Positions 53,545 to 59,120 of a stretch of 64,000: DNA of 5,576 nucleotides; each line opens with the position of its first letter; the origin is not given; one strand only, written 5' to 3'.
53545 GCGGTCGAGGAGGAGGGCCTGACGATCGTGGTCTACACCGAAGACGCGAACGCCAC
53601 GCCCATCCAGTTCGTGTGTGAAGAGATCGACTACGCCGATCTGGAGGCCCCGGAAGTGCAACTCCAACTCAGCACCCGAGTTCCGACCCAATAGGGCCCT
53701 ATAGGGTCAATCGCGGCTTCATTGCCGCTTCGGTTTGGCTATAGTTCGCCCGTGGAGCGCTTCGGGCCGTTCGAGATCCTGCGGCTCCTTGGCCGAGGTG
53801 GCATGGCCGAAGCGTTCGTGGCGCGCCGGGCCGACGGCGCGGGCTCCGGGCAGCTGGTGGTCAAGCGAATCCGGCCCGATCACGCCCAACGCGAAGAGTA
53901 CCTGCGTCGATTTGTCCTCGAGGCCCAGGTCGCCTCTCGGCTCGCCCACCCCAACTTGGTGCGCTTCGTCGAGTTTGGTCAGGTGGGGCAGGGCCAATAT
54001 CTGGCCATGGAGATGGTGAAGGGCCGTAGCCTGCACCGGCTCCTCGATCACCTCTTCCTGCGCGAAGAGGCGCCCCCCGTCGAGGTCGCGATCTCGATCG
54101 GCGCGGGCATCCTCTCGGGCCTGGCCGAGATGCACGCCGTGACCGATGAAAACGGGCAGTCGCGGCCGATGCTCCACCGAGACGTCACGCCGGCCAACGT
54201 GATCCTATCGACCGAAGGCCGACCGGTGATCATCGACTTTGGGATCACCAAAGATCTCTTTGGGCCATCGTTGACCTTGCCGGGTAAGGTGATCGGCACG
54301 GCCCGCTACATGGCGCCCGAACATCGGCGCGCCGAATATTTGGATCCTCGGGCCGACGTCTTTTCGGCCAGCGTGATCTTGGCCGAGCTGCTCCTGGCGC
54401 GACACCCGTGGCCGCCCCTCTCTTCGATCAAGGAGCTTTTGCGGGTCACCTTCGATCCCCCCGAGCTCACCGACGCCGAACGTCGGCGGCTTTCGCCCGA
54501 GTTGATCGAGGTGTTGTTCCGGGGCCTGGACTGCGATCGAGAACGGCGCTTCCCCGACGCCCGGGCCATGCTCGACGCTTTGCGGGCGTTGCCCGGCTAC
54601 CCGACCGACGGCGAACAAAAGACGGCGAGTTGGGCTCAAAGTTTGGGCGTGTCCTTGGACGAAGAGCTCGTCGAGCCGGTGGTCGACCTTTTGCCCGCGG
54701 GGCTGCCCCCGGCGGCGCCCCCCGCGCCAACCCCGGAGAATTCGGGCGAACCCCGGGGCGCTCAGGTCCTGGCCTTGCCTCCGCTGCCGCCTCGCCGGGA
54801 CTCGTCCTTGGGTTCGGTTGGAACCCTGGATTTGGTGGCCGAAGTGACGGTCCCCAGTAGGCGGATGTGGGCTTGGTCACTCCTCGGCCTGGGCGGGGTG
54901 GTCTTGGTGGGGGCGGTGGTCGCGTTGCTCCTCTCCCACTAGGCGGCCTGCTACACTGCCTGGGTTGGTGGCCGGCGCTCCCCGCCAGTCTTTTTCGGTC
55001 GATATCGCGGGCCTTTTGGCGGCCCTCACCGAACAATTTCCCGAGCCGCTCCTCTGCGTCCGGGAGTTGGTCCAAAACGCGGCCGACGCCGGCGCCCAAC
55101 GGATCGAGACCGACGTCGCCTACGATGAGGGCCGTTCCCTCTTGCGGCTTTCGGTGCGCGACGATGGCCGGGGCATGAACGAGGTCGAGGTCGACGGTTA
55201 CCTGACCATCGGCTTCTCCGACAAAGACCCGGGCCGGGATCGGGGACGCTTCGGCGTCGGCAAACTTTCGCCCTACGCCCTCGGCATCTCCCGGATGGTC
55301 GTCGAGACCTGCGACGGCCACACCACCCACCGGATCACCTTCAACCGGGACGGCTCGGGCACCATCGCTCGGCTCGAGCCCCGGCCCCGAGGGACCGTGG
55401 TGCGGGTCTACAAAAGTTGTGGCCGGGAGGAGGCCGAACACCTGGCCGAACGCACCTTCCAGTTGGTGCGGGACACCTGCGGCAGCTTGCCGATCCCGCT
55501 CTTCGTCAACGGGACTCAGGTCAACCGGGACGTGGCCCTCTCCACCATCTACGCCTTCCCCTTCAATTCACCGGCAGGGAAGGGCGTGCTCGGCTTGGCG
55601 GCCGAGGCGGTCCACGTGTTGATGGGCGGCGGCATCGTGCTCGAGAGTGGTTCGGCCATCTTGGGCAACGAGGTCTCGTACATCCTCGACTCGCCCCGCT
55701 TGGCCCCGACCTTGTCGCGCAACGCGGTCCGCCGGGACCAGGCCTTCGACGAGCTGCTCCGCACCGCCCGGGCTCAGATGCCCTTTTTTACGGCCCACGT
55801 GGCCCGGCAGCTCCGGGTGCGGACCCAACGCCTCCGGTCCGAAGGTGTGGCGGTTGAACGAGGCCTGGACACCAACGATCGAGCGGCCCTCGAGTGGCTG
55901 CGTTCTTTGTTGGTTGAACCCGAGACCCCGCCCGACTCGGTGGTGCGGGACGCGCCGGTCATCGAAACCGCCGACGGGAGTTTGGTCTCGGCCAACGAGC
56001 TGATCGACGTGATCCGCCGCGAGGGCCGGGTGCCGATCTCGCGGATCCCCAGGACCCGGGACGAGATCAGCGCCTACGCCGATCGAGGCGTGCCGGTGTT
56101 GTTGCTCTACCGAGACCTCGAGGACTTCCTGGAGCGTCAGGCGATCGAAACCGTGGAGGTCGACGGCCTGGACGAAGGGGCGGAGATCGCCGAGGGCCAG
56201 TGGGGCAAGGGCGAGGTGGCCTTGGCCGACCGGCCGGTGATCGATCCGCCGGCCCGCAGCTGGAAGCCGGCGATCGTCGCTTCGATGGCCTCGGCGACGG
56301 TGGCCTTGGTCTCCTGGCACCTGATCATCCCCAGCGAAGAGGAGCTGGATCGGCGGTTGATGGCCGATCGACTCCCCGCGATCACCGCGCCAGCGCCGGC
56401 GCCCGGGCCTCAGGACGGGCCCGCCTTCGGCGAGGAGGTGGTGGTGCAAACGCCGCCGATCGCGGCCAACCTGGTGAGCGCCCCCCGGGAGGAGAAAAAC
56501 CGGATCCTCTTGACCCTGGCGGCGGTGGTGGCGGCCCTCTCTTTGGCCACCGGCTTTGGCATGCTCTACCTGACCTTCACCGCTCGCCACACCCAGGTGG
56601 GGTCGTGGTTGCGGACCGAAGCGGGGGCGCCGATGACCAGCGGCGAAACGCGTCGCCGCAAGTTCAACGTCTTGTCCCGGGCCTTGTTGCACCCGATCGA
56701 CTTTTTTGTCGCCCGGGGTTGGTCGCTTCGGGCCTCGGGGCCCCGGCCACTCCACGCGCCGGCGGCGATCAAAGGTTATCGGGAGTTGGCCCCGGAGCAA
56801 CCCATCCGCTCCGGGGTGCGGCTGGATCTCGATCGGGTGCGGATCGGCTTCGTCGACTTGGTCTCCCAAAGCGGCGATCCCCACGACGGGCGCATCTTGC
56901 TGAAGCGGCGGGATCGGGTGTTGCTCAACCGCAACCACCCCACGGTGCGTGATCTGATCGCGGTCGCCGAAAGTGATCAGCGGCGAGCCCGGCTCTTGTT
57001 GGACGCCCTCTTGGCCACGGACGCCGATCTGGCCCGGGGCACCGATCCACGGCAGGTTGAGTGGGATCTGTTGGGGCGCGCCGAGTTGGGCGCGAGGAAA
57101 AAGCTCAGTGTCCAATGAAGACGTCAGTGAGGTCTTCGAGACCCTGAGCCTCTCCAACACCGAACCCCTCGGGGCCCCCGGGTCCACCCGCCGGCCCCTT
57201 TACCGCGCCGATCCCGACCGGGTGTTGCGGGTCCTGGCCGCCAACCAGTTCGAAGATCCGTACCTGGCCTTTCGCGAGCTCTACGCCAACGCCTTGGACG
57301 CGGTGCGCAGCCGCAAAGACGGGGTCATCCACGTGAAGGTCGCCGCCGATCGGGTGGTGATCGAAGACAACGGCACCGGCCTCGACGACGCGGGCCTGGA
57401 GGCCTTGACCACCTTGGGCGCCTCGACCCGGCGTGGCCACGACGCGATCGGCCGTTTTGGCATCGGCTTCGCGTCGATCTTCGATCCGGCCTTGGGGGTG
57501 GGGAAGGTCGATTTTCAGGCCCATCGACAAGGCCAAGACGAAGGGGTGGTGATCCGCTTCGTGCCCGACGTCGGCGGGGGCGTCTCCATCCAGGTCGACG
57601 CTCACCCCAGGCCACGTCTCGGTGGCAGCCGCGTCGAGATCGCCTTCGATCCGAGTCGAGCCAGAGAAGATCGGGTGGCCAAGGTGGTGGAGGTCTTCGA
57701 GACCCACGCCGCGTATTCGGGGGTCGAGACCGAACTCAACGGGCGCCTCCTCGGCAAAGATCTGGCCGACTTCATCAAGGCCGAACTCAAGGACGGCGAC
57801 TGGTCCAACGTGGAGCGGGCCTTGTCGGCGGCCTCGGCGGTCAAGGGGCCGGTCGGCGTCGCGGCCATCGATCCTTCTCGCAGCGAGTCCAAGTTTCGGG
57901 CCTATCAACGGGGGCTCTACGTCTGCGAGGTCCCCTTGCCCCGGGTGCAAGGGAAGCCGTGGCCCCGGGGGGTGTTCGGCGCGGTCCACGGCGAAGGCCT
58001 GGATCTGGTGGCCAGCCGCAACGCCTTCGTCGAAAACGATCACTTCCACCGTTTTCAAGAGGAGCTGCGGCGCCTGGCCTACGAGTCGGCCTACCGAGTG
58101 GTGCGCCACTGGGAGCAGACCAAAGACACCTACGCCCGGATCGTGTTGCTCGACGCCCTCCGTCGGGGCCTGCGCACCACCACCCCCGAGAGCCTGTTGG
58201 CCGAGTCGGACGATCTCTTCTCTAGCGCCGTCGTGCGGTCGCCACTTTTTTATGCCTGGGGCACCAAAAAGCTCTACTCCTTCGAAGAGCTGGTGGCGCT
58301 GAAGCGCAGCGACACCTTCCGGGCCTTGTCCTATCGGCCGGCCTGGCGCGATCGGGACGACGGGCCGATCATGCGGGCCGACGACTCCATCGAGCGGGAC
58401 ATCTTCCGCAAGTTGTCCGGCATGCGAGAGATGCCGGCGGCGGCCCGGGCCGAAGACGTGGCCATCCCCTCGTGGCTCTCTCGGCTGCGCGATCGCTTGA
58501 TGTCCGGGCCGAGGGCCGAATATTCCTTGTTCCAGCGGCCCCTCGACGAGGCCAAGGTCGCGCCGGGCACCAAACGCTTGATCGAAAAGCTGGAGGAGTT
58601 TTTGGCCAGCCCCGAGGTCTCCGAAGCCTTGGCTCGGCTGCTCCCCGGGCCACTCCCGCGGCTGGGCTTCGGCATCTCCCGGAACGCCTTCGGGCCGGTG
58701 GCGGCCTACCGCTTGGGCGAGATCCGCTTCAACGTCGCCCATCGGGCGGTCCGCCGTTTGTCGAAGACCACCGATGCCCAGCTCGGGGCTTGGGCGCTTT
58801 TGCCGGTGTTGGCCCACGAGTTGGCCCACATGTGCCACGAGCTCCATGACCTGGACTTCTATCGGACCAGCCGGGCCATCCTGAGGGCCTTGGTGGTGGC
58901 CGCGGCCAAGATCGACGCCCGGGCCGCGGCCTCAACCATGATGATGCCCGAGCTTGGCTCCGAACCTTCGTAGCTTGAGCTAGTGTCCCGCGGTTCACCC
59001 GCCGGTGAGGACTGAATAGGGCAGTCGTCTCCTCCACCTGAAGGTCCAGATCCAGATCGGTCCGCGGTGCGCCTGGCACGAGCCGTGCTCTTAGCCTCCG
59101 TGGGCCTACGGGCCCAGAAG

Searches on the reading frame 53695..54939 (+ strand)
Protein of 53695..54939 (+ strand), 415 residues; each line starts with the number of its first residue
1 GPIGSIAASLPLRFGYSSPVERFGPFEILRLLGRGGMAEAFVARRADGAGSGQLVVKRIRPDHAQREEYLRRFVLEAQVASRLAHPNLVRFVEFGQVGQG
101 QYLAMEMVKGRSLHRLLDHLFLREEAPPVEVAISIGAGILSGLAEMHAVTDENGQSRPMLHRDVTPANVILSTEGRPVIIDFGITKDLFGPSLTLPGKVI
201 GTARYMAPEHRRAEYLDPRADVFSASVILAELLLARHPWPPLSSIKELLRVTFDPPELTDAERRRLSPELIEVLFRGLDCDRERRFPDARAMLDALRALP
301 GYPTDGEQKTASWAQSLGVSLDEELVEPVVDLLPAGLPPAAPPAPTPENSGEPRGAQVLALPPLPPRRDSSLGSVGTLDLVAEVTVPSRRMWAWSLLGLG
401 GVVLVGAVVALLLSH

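Call 33: search_protein_families(library=pfam, proteins=[window:53695-54939:+], max_evalue=0.0001)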
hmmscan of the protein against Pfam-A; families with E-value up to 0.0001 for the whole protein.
window:53695-54939:+ (415 aa): 3 families
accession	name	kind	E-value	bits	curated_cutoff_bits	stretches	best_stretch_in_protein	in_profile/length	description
PF00069.31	Pkinase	-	6.5e-33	114.7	31.7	1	26-286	1-252/263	Protein kinase domain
PF07714.23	PK_Tyr_Ser-Thr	-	2.4e-18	66.8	23.1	1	28-285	3-248/258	Protein tyrosine and serine/threonine kinase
PF01636.29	APH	-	5.8e-06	26.7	23.2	0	160-183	171-195/239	Phosphotransferase enzyme family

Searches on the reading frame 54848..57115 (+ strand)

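Call 33: search_protein_families(library=pfam, proteins=[window:54848-57115:+], max_evalue=0.0001)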
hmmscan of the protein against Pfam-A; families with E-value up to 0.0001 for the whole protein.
window:54848-57115:+ (756 aa): 2 families
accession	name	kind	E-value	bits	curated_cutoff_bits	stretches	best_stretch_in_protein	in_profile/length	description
PF13589.12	HATPase_c_3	-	1.2e-12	48.4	25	1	71-167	7-105/137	Histidine kinase-, DNA gyrase B-, and HSP90-like ATPase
PF02518.31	HATPase_c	-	1.4e-08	35.6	26.4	1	70-178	9-107/111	Histidine kinase-, DNA gyrase B-, and HSP90-like ATPase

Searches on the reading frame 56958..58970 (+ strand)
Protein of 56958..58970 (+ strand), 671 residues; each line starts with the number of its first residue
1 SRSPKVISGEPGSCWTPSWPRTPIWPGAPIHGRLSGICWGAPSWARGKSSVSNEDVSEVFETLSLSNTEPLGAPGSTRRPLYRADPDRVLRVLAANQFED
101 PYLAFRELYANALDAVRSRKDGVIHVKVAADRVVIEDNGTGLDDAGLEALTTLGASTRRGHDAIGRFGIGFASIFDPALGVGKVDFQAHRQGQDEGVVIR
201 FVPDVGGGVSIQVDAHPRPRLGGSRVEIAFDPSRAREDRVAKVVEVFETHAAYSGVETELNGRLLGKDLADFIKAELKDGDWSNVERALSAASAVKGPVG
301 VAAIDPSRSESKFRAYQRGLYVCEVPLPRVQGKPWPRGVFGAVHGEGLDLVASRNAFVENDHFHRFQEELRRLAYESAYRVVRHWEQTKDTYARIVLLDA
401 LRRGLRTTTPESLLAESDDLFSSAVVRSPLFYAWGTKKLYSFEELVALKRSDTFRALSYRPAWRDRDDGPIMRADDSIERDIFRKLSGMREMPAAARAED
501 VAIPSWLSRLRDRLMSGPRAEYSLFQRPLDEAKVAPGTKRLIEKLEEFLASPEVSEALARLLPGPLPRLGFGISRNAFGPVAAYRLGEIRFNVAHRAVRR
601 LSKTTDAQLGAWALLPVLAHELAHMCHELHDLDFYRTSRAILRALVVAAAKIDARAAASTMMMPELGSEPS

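Call 33: search_protein_families(library=pfam, proteins=[window:56958-58970:+], max_evalue=0.0001)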
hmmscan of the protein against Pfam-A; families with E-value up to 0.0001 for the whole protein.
window:56958-58970:+ (671 aa): 2 families
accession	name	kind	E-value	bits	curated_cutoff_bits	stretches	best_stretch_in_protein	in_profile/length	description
PF13589.12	HATPase_c_3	-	2e-06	28.3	25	1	105-174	7-82/137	Histidine kinase-, DNA gyrase B-, and HSP90-like ATPase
PF02518.31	HATPase_c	-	4.8e-05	24.2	26.4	0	102-174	7-80/111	Histidine kinase-, DNA gyrase B-, and HSP90-like ATPase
